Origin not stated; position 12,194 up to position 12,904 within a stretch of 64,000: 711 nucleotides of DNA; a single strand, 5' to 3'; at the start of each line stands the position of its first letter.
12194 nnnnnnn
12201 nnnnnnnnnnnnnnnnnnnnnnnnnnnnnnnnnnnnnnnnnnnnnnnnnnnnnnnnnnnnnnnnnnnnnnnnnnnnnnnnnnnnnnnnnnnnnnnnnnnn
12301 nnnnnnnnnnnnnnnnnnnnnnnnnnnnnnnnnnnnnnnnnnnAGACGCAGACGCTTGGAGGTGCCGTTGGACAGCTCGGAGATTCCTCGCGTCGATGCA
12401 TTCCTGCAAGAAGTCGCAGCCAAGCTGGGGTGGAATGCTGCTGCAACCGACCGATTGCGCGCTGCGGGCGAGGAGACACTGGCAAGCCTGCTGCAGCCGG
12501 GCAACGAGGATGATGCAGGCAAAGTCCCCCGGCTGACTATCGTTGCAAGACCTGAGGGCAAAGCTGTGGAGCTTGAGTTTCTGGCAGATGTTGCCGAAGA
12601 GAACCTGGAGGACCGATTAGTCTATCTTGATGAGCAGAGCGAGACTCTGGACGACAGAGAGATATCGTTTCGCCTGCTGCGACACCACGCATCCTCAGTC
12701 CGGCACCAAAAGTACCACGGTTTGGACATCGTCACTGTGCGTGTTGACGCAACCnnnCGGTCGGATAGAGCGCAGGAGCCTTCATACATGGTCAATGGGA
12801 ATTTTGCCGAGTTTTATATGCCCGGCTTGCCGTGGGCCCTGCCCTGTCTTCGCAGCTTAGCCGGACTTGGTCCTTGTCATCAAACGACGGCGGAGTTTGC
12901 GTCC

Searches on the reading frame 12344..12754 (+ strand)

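Call 88: search_protein_families(library=pfam, proteins=[window:12344-12754:+], max_evalue=10)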
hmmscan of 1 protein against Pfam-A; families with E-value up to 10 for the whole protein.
seq(137 aa): 1 family
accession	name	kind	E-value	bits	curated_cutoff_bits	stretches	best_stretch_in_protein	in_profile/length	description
PF13581.12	HATPase_c_2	-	0.095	13.1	27.4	1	8-78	2-70/127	Histidine kinase-like ATPase domain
